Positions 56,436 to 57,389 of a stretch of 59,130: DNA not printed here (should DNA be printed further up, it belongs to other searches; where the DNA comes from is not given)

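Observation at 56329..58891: Phage-encoded GroEL plus GroES with an unknown 217-aa gene between them, under its own promoter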

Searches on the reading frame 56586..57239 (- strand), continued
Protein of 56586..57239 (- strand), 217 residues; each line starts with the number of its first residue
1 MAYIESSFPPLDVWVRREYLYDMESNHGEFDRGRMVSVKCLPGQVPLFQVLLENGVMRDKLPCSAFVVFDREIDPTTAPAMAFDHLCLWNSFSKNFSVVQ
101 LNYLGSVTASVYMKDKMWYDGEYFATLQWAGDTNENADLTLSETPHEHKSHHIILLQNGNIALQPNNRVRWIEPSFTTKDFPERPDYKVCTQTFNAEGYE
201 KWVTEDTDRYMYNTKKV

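Call 43: find_encoding_contigs(protein=P0002, flank=6000, max_places=3)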
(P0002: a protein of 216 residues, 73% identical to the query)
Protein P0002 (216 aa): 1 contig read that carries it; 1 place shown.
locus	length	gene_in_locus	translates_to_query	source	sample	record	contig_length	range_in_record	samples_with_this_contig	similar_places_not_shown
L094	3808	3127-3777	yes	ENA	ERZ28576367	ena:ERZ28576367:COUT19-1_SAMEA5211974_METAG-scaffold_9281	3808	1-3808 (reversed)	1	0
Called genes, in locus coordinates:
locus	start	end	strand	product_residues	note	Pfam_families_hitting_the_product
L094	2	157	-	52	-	?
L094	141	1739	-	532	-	PF00118:Cpn60_TCP1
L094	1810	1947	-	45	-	-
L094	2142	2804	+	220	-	PF01551:Peptidase_M23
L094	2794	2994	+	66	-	-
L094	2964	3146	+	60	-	-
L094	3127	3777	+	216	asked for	-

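Call 45: get_annotated_region(hit=H160, flank=8000)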
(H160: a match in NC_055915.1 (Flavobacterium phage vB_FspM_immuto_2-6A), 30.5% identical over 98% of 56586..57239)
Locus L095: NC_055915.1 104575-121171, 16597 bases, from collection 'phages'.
description: Flavobacterium phage vB_FspM_immuto_2-6A, complete genome.
organism: Flavobacterium phage vB_FspM_immuto_2-6A (NCBI taxid 2801477)
taxonomy: Viruses; Duplodnaviria; Heunggongvirae; Uroviricota; Caudoviricetes; Immutovirus; Immutovirus immuto
host: Flavobacterium sp. LMO8; source: Baltic Sea mesocosm; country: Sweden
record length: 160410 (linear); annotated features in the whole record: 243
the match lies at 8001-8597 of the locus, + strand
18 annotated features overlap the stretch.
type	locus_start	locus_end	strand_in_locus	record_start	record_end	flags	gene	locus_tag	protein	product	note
CDS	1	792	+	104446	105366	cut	-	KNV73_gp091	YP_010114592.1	DNA primase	DNA primase, DnaG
CDS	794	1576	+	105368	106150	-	-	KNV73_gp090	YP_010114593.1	exonuclease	-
CDS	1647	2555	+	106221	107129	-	-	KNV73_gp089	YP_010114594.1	hypothetical protein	-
CDS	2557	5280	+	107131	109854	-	-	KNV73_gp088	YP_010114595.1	nicotinamide mononucleotide adenylyltransferase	Nicotinamide mononucleotide adenylyltransferase, NadR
CDS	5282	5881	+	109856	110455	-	-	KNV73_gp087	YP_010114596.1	5'-3' deoxyribonucleotidase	5' nucleotidase, deoxy (Pyrimidine), cytosolic type C protein (NT5C)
CDS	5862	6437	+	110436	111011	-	-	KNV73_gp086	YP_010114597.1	hypothetical protein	-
CDS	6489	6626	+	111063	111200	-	-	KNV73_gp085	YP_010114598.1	hypothetical protein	-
CDS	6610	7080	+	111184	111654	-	-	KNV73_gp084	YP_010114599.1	hypothetical protein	-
CDS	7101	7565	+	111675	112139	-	-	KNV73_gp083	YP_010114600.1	hypothetical protein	-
CDS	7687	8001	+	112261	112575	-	-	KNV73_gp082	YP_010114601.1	tRNA(Ile2) C34 agmatinyltransferase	tRNA(Ile2) C34 agmatinyltransferase, TiaS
CDS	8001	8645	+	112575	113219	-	-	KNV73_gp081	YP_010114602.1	ferredoxin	-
CDS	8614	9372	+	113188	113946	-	-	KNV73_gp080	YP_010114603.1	hypothetical protein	-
CDS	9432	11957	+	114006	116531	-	-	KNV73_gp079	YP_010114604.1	hypothetical protein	-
CDS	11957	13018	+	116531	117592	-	-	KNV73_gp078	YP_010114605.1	hypothetical protein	-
CDS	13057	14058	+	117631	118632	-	-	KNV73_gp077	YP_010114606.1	cob(I)alamin adenosyltransferase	Cob(I)alamin adenosyltransferase, PduO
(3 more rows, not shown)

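Call 48: get_annotated_region(hit=H157, flank=3000)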
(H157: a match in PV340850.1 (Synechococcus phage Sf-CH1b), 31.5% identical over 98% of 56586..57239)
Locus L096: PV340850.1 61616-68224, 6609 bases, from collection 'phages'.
description: Synechococcus phage Sf-CH1b, complete genome.
organism: Synechococcus phage Sf-CH1b (NCBI taxid 3413213)
taxonomy: Viruses
host: Synechococcus sp. WH8102; source: Petrosia ficiformis pink cortex; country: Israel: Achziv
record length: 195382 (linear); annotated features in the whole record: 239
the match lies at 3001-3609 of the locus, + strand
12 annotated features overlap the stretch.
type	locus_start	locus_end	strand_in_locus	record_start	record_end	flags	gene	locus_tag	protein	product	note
CDS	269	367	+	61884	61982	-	-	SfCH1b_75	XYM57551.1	hypothetical protein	-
CDS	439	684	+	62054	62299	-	-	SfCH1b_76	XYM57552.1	hypothetical protein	-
CDS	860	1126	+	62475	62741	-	-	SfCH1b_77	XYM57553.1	hypothetical protein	-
CDS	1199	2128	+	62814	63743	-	-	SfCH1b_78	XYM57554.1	hypothetical protein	-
CDS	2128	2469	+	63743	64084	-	-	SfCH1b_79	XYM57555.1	PAAR motif of membrane protein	-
CDS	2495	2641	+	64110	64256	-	-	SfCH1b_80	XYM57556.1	hypothetical protein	-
CDS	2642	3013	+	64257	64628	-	-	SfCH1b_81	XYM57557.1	SET domain-containing protein-lysine N-methyltransferase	-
CDS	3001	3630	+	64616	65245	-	-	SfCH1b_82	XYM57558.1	PurM protein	-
CDS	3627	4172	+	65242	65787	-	-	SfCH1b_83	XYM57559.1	DNA endonuclease V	-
CDS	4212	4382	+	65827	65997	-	-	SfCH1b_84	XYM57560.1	hypothetical protein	-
CDS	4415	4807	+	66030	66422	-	-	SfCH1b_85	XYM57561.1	baseplate wedge subunit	-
CDS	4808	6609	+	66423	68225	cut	-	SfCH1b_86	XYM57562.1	baseplate wedge protein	-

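Call 49: get_annotated_region(hit=H155, flank=3000)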
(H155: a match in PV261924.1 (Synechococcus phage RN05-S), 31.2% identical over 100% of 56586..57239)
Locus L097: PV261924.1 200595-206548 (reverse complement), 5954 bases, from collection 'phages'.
description: Synechococcus phage RN05-S, complete genome.
organism: Synechococcus phage RN05-S (NCBI taxid 3412547)
taxonomy: Viruses
host: Synechococcus sp. MW02; source: seawater; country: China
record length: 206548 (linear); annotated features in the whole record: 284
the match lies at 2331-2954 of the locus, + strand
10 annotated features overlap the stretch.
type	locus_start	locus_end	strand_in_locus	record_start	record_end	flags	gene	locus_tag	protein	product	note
CDS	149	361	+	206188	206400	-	-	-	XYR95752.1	hypothetical protein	-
CDS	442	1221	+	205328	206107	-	-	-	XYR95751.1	glycosyltransferase protein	-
CDS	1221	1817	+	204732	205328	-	-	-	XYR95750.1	hypothetical protein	-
CDS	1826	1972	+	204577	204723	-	-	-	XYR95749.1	hypothetical protein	-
CDS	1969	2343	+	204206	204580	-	-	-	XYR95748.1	methyltransferase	-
CDS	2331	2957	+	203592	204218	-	-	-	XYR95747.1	PurM protein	-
CDS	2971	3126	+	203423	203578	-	-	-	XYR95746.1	hypothetical protein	-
CDS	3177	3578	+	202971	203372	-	-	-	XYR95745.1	baseplate wedge protein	gp25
CDS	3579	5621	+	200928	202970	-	-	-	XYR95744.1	baseplate wedge subunit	-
CDS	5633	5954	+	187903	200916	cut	-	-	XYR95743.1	baseplate wedge initiator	-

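Call 50: get_annotated_region(hit=H117, flank=3000)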
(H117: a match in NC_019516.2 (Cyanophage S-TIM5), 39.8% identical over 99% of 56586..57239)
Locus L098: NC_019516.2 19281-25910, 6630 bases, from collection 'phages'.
description: Cyanophage S-TIM5, complete genome.
organism: Cyanophage S-TIM5 (NCBI taxid 1137745)
taxonomy: Viruses; Duplodnaviria; Heunggongvirae; Uroviricota; Caudoviricetes; Aurunvirus; Aurunvirus STIM5
host: Parasynechococcus marenigrum WH 8102; source: surface waters from the Gulf of Aqaba, Red Sea; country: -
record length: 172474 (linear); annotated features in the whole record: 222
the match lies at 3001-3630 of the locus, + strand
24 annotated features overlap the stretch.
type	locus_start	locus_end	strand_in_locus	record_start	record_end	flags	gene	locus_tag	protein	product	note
CDS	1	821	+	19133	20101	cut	-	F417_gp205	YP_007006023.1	phosphate transporter subunit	Bacterial-like gene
CDS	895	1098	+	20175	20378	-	-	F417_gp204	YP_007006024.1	high light inducible protein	Bacterial-like gene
CDS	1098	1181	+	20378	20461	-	-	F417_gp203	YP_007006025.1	hypothetical protein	-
CDS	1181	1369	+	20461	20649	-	-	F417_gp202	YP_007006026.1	hypothetical protein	-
CDS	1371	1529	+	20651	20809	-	-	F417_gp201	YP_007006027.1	hypothetical protein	-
CDS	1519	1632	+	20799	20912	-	-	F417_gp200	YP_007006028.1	high light inducible protein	Bacterial-like gene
CDS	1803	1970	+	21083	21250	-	-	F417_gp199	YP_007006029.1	hypothetical protein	-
CDS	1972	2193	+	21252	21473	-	-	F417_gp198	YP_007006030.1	hypothetical protein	-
CDS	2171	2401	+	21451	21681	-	-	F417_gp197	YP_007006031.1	hypothetical protein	-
CDS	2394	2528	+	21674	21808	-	-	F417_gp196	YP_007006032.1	hypothetical protein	-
CDS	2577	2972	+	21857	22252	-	-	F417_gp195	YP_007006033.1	hypothetical protein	-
CDS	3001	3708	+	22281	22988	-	-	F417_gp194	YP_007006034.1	ferredoxin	DNA replication metabolism modification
CDS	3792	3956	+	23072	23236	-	-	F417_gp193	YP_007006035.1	Phd-like antitoxin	Bacterial-like gene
tRNA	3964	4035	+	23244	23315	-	-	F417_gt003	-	tRNA-Ile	-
tRNA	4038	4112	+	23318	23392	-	-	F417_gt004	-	tRNA-Met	-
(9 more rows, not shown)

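Call 51: get_annotated_region(hit=H128, flank=3000)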
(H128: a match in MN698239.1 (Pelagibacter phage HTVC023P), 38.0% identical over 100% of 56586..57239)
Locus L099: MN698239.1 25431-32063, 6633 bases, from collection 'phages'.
description: Pelagibacter phage HTVC023P, complete genome.
organism: Pelagibacter phage HTVC023P (NCBI taxid 2686455)
taxonomy: Viruses; Duplodnaviria; Heunggongvirae; Uroviricota; Caudoviricetes
host: Candidatus Pelagibacter sp. HTCC1062; source: seawater; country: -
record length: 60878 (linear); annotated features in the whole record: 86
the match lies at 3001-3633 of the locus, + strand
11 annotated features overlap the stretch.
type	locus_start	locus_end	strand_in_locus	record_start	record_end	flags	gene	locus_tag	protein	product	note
CDS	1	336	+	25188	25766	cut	-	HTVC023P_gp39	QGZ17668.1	hypothetical protein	-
CDS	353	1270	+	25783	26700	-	-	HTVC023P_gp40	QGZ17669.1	capsid protein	-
CDS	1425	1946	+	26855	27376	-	-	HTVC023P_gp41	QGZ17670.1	hypothetical protein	-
CDS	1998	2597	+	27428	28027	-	-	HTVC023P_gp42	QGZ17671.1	hypothetical protein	-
CDS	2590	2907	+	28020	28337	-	-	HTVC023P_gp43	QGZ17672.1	hypothetical protein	-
CDS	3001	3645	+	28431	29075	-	-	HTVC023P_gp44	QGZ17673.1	phosphoribosylaminoimidazole synthetase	phosphoribosylaminoimidazole synthetase (PurM)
CDS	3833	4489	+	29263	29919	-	-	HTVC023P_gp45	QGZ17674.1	hypothetical protein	-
CDS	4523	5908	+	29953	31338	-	-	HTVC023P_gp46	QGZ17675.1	hypothetical protein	-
CDS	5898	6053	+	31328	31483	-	-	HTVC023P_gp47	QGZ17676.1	hypothetical protein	-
CDS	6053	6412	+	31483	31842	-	-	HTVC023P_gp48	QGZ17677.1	hypothetical protein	-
CDS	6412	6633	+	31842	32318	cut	-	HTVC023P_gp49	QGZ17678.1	peptidase M15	-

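Call 52: search_protein_families(library=pfam, proteins=[L098:2577-2972:+, L097:1969-2343:+, L096:2642-3013:+, L003:8745-9116:+, L099:2590-2907:+, L095:7687-8001:+, L095:8614-9372:+, L089:2449-2703:+, L099:3833-4489:+], max_evalue=0.01)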
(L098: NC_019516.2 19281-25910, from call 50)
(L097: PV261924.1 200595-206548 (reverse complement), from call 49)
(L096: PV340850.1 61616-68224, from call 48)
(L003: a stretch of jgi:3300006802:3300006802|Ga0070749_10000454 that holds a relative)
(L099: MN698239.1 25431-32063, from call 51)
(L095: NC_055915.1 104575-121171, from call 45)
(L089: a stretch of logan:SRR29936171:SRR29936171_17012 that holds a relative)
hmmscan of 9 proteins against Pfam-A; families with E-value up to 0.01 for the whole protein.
L098:2577-2972:+ (131 aa): 1 family
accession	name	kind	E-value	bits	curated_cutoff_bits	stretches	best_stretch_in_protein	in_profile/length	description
PF23831.1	DUF7201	-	1.8e-23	83.2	27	1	6-115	9-118/142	Coiled-coil region of unknown function (DUF7201)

L097:1969-2343:+ (124 aa): 1 family
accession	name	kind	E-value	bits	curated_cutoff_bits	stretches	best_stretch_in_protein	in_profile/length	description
PF00856.33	SET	-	3.2e-13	50.5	22.4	1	19-115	1-104/105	SET domain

L096:2642-3013:+ (123 aa): 1 family
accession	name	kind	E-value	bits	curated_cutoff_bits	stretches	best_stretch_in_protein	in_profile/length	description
PF00856.33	SET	-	7.8e-11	42.8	22.4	1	18-114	1-104/105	SET domain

L003:8745-9116:+ (123 aa): 1 family
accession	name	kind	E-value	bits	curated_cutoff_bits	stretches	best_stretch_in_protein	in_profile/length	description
PF00856.33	SET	-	4.1e-11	43.7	22.4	1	53-102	62-104/105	SET domain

L099:2590-2907:+ (105 aa): 1 family
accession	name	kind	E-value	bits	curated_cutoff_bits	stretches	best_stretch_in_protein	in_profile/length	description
PF19846.4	DUF6321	-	6.8e-13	49.5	28.5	1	33-103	5-72/72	Domain of unknown function (DUF6321)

L095:7687-8001:+ (104 aa): 0 families

L095:8614-9372:+ (252 aa): 2 families
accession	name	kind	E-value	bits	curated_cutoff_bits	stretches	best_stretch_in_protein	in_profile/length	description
PF18905.5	DUF5661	-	9.6e-10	39.1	27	1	36-92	3-64/65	Protein of unknown function (DUF5661)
PF10715.16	REGB_T4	-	0.0056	17.2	27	0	102-156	31-81/148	T4-page Endoribonuclease RegB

L089:2449-2703:+ (84 aa): 0 families

L099:3833-4489:+ (218 aa): 1 family
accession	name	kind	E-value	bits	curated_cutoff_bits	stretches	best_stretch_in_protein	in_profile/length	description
PF21827.1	New_glue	-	0.0027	17.8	31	1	1-65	1-58/94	New glue protein family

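Call 54: find_related_loci(query=A1, collection=viral_contigs, flank=3000)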
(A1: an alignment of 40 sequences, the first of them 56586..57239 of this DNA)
Query A1 (217 aa) in viral_contigs; peptide patterns used: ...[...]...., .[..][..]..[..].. (x = any residue, [..] = any of these).
600 stretches matched a pattern (row limit reached: there are more); 590 encode a relative of the query (tblastn E <= 1e-3); the best 80 are kept; 80 distinct loci.
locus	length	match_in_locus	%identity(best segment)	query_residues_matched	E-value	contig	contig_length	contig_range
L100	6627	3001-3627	57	1-214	3e-79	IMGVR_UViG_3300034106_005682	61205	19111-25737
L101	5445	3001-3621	57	1-212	6e-79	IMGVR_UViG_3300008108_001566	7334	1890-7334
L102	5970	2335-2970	56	1-217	4e-79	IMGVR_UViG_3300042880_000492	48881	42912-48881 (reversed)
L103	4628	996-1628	56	1-216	1e-78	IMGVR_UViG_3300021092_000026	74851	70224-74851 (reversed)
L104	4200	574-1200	57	1-214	1e-78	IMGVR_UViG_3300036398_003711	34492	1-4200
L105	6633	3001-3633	56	1-216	2e-78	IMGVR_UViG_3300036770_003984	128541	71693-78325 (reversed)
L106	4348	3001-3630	56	1-215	2e-78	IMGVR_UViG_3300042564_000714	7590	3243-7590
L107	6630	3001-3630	56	1-215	2e-78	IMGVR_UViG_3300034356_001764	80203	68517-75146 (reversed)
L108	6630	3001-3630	56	1-215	6e-78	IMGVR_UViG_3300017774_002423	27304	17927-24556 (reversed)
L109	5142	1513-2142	56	1-215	8e-78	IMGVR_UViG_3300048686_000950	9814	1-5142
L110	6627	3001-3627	56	1-214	2e-77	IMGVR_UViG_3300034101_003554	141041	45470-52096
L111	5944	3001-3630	56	1-215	9e-78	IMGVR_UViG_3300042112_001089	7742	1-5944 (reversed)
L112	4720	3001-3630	56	1-215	8e-78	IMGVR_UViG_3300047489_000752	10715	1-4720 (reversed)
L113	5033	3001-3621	56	1-212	1e-77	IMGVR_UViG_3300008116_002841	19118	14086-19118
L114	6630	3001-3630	56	1-215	2e-77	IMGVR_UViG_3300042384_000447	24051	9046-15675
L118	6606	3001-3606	57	1-207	4e-77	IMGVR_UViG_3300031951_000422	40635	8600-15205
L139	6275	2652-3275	55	1-213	7e-76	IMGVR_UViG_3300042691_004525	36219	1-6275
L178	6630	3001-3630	54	1-215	4e-73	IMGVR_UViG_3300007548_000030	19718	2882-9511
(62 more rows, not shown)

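Call 57: search_protein_families(library=pfam, proteins=[L178:3670-4791:+, L139:4631-6055:+, L101:331-2760:+, L118:38-577:+], max_evalue=0.01)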
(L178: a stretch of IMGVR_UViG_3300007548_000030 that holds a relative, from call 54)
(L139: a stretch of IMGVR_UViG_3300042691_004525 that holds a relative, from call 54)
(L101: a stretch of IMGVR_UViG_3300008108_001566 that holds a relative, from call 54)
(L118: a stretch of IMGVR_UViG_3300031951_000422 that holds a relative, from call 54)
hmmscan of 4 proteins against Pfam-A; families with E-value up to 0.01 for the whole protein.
L178:3670-4791:+ (373 aa): 0 families

L139:4631-6055:+ (474 aa): 0 families

L101:331-2760:+ (809 aa): 0 families

L118:38-577:+ (179 aa): 0 families

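Call 58: search_protein_representatives(alignment_id=A1)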
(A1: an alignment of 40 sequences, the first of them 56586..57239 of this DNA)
Query: 40 sequences, 213 profile positions. Proteins with E-value up to 0.001 (for the whole library): 1069; up to 1e-10: 551; up to 1e-30: 121. The best 150 are listed.
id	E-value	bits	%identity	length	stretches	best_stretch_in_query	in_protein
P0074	7.4e-121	418.2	-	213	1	1-210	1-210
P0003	5.5e-103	359.8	-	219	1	1-211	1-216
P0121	1.6e-77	276.5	-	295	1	1-211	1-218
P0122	4.4e-74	265.3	-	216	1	1-210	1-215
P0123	1.8e-71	256.7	-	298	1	1-211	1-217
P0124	4.5e-70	252.2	-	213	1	1-211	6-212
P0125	7.9e-69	248.1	-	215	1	1-210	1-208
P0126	2.3e-65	236.8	-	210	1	1-210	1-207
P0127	8.7e-59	215.3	-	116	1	1-116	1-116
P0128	7.2e-58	212.3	-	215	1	2-211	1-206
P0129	7.5e-56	205.7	-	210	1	5-212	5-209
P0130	1.4e-55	204.8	-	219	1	1-211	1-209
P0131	4.8e-55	203.1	-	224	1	3-210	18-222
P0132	2.5e-54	200.7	-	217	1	1-212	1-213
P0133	3.8e-54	200.2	-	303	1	4-200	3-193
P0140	1.3e-50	188.6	-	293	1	1-211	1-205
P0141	2.3e-49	184.5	-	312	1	2-212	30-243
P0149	4.1e-46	173.9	-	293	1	1-210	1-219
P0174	1.7e-41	158.8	-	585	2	86-211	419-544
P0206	6.5e-36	140.6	-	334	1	4-208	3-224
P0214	3.5e-35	138.2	-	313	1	11-211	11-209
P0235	1.4e-31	126.5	-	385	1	1-209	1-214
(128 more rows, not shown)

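Call 59: search_protein_families(library=pfam, proteins=[P0121, P0123, P0133, P0141, P0174, P0206, P0214, P0235, P0140, P0149], max_evalue=0.01)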
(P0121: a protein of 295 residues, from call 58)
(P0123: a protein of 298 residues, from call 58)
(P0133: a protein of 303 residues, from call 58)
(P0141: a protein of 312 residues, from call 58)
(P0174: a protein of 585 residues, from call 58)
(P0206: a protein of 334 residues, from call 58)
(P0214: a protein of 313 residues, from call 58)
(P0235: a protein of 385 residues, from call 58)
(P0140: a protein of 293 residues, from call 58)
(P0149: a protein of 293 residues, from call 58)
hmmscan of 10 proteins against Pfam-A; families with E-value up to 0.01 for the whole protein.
P0121 (295 aa): 0 families

P0123 (298 aa): 0 families

P0133 (303 aa): 1 family
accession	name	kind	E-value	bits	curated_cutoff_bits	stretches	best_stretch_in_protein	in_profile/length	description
PF00023.36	Ank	-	0.0037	18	21.1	0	251-274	5-28/33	Ankyrin repeat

P0141 (312 aa): 0 families

P0174 (585 aa): 1 family
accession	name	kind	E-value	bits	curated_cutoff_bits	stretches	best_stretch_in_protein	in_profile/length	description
PF14528.11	LAGLIDADG_3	-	1.1e-06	29.2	22.5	1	300-349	3-56/82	LAGLIDADG-like domain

P0206 (334 aa): 0 families

P0214 (313 aa): 0 families

P0235 (385 aa): 0 families

P0140 (293 aa): 0 families

P0149 (293 aa): 0 families
